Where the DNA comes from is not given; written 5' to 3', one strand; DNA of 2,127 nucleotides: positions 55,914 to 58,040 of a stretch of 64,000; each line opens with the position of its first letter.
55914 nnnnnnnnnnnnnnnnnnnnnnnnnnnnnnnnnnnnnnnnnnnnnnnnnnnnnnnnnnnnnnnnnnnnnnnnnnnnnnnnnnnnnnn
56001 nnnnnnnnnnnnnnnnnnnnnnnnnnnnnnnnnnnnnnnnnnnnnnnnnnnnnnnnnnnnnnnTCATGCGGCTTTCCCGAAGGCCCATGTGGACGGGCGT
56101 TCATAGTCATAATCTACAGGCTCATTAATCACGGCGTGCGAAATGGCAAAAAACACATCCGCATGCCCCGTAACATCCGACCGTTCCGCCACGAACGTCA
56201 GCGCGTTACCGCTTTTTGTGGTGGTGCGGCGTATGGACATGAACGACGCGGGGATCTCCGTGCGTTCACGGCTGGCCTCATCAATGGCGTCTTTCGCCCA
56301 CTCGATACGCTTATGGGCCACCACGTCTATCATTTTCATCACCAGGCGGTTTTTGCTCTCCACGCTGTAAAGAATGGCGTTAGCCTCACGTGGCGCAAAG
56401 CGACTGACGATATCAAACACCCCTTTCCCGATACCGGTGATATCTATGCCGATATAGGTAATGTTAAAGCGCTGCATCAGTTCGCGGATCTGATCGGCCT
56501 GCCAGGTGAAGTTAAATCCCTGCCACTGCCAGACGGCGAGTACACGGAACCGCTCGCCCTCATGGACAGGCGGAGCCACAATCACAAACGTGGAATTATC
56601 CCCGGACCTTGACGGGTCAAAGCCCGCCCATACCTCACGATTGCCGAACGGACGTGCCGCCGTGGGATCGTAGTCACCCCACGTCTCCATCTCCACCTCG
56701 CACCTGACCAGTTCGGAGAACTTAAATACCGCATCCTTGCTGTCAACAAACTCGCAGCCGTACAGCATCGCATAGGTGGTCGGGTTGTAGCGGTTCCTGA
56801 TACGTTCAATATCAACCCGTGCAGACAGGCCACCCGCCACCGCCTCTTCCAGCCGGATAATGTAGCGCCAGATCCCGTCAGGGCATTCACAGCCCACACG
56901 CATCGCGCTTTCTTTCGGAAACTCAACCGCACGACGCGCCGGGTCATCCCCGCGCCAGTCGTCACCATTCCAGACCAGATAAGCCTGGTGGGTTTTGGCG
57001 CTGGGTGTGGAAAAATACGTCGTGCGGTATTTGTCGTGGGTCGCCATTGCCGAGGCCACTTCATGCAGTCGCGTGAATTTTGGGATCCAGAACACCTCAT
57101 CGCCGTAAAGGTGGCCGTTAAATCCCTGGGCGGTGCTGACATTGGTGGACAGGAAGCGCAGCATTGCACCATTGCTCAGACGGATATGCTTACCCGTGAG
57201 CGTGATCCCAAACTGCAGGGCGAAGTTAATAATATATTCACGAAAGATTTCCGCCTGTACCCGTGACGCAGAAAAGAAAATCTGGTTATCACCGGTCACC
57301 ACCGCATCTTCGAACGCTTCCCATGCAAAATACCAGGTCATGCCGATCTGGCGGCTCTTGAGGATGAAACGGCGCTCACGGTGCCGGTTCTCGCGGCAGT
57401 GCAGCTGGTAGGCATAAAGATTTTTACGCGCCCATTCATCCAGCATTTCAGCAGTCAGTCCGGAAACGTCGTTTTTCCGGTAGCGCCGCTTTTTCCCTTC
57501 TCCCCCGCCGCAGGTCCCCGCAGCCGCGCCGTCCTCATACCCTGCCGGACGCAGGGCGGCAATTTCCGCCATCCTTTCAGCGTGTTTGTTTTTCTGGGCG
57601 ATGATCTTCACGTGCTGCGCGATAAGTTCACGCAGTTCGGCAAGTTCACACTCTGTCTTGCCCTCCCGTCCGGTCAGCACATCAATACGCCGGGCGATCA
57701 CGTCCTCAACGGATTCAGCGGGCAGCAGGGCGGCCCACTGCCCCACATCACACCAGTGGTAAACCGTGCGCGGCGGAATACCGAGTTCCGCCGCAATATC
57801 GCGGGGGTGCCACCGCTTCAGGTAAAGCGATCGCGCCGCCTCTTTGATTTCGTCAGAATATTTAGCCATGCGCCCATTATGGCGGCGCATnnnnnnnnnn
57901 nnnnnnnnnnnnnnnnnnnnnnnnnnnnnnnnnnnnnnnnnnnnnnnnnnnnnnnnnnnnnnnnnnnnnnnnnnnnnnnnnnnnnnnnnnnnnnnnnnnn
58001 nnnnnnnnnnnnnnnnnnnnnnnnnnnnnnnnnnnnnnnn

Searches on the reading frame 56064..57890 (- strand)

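Call 5: search_protein_families(library=pfam, proteins=[window:56064-57890:-], max_evalue=0.01)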
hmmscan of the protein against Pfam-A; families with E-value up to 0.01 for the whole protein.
window:56064-57890:- (608 aa): 6 families
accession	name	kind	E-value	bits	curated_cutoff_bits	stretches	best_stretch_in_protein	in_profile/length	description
PF03237.21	Terminase_6N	-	6.8e-38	130.9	22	1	176-395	2-214/215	Terminase large subunit, T4likevirus-type, N-terminal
PF17289.8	Terminase_6C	-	1.1e-30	107.1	22.6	1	423-589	2-154/155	Terminase RNaseH-like domain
PF06056.18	Terminase_5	-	5.6e-12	45.8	20.3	1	14-69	1-56/58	Putative ATPase subunit of terminase (gpP-like)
PF13384.12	HTH_23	-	2.9e-05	24.2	24.6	1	22-46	13-37/50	Homeodomain-like domain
PF13518.12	HTH_28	-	0.0022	18.5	25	0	23-48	9-34/52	Helix-turn-helix domain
PF13565.12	HTH_32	-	0.0085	17.1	33.7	0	2-46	20-72/73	Homeodomain-like domain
